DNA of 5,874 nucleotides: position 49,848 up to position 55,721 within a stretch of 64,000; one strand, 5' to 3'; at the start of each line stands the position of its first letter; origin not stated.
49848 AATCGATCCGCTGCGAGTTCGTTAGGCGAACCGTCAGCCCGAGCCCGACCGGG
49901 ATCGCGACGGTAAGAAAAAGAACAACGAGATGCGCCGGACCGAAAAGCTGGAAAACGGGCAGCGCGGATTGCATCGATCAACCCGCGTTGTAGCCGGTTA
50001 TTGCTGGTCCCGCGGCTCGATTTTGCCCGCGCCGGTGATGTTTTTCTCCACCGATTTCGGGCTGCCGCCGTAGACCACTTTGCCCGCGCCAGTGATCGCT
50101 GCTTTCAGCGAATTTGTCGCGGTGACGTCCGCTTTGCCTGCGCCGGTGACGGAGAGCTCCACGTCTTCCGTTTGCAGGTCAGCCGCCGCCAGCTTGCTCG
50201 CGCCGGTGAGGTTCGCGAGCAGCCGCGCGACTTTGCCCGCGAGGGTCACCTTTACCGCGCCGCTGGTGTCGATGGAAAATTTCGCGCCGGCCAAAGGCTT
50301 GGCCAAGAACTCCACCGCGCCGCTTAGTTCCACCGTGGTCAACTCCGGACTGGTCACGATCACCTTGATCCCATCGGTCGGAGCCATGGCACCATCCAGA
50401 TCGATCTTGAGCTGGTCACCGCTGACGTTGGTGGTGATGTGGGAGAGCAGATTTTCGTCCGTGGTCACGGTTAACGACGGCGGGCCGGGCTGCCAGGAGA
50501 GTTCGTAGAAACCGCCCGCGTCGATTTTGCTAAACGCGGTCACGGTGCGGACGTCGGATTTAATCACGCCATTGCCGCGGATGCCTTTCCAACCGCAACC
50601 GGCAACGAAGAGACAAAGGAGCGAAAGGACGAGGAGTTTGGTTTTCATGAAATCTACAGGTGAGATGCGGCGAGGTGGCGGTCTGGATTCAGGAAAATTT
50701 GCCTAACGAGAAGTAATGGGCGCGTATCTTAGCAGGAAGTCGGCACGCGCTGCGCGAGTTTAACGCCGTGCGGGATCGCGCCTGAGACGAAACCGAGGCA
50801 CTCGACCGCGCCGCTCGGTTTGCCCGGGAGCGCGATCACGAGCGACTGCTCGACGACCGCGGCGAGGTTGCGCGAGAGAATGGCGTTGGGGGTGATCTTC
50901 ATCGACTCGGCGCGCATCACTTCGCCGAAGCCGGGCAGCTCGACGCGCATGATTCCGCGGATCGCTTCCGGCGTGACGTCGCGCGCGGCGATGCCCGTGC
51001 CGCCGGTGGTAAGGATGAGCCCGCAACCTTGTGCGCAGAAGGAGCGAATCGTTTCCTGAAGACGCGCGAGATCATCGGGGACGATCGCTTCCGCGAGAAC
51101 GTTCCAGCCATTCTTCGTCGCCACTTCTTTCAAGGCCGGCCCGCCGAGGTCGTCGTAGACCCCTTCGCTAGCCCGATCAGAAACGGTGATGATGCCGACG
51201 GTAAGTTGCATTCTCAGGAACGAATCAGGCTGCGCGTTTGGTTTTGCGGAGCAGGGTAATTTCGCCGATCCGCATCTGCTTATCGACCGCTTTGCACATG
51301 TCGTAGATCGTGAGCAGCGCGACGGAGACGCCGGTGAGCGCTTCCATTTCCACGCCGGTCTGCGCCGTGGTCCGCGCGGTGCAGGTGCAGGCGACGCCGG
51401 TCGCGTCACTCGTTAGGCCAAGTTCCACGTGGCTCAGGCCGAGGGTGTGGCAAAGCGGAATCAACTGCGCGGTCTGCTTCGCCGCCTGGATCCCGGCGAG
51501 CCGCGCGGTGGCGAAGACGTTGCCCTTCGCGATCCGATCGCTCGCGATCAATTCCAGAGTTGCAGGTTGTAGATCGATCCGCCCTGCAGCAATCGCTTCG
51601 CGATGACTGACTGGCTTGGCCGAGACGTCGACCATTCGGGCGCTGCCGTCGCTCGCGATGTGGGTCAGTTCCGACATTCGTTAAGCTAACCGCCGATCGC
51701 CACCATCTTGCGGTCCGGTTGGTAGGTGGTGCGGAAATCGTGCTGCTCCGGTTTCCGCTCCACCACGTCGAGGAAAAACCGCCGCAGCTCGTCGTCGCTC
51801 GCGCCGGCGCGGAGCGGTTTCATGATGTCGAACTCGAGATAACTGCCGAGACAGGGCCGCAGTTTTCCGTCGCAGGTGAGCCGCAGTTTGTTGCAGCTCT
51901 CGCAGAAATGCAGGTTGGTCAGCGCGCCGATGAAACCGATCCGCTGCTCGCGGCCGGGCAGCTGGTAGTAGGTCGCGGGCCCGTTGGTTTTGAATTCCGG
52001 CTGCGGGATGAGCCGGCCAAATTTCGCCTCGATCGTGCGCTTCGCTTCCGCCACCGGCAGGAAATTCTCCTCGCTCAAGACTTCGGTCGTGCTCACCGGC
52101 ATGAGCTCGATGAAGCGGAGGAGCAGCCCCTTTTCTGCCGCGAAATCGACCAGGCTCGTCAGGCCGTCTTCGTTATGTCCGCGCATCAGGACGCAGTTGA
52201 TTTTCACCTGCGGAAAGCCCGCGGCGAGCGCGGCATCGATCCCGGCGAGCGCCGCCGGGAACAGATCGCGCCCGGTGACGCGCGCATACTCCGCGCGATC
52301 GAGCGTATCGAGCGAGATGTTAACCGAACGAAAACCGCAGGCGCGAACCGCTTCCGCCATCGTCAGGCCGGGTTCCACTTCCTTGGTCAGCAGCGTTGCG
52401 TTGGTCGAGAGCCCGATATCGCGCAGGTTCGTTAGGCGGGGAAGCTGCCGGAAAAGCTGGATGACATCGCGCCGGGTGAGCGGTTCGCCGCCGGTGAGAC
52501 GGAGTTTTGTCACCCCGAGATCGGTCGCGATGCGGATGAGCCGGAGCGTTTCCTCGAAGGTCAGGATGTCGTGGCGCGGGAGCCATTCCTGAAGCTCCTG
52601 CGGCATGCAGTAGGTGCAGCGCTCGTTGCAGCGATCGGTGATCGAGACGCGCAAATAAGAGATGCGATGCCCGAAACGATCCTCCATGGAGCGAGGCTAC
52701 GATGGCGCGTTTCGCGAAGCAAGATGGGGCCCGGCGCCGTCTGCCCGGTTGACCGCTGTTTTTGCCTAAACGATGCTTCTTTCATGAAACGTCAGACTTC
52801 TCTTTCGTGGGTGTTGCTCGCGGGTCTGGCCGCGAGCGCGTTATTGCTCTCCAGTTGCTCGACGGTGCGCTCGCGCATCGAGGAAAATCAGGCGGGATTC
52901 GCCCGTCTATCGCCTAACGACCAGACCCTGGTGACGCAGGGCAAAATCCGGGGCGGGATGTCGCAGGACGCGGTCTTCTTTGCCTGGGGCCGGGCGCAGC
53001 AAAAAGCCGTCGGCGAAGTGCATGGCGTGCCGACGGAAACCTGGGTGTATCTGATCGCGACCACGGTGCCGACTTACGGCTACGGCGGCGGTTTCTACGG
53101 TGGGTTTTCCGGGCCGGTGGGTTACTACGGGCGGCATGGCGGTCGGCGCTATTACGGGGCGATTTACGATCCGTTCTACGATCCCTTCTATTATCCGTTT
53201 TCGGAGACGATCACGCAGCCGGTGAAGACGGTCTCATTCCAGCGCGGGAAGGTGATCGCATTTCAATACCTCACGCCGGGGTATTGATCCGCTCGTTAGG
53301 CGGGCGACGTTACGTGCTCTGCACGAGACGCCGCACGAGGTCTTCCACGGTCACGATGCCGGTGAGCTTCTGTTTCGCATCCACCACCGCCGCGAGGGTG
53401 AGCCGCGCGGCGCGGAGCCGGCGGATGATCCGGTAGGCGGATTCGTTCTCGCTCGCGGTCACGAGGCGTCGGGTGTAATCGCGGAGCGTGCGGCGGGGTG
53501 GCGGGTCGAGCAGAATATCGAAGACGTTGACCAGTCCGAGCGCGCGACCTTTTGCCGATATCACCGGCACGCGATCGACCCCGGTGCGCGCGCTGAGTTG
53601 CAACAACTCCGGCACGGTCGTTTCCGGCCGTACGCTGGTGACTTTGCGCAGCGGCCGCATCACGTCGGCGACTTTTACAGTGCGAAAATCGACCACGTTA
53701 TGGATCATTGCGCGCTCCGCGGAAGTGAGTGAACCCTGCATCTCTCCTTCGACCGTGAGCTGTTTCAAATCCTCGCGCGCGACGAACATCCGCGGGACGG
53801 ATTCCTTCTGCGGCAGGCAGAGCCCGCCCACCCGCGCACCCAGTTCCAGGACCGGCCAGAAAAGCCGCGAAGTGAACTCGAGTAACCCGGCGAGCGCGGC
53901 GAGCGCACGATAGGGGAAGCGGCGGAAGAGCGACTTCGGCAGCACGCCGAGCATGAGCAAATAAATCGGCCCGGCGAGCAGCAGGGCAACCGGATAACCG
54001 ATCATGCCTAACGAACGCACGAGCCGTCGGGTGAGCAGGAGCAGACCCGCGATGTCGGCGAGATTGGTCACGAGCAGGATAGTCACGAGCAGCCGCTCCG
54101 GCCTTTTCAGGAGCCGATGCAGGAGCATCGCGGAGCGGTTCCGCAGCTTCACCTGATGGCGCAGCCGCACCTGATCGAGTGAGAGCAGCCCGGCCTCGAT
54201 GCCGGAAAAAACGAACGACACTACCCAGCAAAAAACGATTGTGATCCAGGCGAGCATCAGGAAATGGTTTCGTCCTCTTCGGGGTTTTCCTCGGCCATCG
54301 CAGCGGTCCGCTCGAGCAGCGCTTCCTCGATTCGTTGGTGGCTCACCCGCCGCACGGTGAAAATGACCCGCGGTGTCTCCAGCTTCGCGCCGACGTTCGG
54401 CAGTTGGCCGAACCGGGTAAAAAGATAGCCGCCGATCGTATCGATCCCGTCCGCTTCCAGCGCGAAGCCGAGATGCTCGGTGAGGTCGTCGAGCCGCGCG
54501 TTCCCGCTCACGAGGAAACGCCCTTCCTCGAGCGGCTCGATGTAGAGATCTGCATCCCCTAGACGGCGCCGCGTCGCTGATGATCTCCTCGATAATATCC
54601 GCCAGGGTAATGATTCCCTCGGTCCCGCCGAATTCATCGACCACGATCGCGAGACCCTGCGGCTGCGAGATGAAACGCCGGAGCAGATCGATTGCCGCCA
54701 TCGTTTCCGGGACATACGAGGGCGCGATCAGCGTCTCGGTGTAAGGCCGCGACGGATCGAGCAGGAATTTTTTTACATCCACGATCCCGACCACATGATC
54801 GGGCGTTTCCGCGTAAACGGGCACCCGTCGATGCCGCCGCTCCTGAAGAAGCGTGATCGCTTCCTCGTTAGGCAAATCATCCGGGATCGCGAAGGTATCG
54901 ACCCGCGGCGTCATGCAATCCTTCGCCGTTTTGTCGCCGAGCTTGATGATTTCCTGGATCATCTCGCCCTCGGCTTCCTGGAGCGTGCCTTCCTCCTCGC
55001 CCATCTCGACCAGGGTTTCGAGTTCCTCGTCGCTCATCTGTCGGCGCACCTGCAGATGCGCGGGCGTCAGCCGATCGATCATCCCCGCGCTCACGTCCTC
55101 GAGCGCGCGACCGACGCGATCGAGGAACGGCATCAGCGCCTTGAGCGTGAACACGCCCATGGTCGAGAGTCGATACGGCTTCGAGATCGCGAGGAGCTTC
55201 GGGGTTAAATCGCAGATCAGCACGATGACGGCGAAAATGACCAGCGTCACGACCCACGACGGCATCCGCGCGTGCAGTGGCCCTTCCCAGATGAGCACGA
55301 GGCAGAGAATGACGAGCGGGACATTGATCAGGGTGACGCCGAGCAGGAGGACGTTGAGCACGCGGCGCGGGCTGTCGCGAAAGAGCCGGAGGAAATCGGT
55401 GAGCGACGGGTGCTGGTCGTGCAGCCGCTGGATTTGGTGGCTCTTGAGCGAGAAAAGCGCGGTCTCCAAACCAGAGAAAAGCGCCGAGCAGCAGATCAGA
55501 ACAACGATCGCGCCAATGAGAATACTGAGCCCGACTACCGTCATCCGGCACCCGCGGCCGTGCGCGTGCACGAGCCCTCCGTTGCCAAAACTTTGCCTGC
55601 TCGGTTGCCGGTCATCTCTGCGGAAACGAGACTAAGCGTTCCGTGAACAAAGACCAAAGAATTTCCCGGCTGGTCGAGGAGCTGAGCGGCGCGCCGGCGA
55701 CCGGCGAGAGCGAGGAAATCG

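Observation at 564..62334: Hyper-abundant 9-mer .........: candidate DNA-uptake-sequence-like genome signal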

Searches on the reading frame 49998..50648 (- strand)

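Call 33: search_protein_families(library=pfam, proteins=[window:49998-50648:-], max_evalue=0.0001)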
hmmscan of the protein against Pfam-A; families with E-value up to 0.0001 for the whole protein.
window:49998-50648:- (216 aa): 1 family
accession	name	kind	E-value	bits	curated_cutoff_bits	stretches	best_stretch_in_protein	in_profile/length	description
PF10988.14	DUF2807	-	3.8e-29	102.2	24.2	1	39-197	2-181/181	Putative auto-transporter adhesin, head GIN domain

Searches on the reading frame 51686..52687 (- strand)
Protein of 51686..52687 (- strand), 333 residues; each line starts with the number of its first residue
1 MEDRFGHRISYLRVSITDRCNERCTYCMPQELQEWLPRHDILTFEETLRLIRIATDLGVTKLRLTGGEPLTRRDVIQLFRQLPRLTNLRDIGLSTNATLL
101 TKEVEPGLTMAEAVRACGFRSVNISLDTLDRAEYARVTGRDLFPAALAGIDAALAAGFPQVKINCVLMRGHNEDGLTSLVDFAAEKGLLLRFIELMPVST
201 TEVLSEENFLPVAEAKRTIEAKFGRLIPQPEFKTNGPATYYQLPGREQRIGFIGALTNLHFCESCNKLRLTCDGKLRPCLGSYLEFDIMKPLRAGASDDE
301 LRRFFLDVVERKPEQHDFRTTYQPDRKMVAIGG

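Call 32: search_protein_families(library=pfam, proteins=[window:51686-52687:-], max_evalue=0.0001)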
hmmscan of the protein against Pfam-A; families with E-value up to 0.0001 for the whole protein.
window:51686-52687:- (333 aa): 2 families
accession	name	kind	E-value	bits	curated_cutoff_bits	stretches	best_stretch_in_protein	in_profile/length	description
PF06463.18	Mob_synth_C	-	1.9e-31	109.1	37.4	1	190-318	3-128/128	Molybdenum Cofactor Synthesis C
PF04055.27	Radical_SAM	-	3e-29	102.8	29.5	1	14-182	1-165/166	Radical SAM superfamily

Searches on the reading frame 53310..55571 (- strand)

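Call 9: search_protein_families(library=ncbifam, proteins=[window:53310-55571:-])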
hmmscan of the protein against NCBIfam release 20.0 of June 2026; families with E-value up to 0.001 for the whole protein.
window:53310-55571:- (753 aa): 13 families
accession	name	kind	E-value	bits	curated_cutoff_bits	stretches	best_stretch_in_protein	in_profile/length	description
TIGR03520.1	GldE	subfamily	4.3e-68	230.2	376.05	2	23-333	2-313/408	gliding motility-associated protein GldE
NF008604.1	PRK11573.1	equivalog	2e-42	145.6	475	2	12-337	3-332/428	hypothetical protein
NF011675.0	PRK15094.1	equivalog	2.8e-27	95.8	379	2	181-333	34-191/292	CNNM family magnesium/cobalt transport protein CorC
NF052568.1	PolamExpPaeASal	equivalog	1.8e-26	93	500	1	22-333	8-335/424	polyamine export protein PaeA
NF053603.1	HhpR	exception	5.2e-11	42.3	520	2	220-333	7-120/282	CBS domain-containing high hydrostatic pressure regulator HhpR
TIGR01302.1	IMP_dehydrog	equivalog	1.1e-10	41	481.5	1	641-748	87-199/450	IMP dehydrogenase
NF038279.1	TF_CBS_SpxR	exception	4.9e-08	32.1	600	1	632-751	188-307/427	CBS-HotDog domain-containing transcription factor SpxR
NF005869.0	PRK07807.1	equivalog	3.7e-07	29.6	549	1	632-748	89-203/479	GuaB1 family IMP dehydrogenase-related protein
NF053863.1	DS11_antiphage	equivalog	8e-06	25.2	260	1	630-749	71-192/305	CBS domain-containing anti-phage protein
TIGR01186.1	proV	subfamily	1.5e-05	24.3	326.6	0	631-751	238-359/363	betaine/proline/choline family ABC transporter ATP-binding protein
NF011443.0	PRK14869.1-5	equivalog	1.6e-05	23.6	335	0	703-750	79-126/546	putative manganese-dependent inorganic diphosphatase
NF041630.1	CBS_CbpB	equivalog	0.00015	21.6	125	0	629-687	6-64/143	cyclic-di-AMP-binding protein CbpB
NF052358.1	GMPRedGuaB1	equivalog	0.00025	20.3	675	0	643-750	98-205/479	GMP reductase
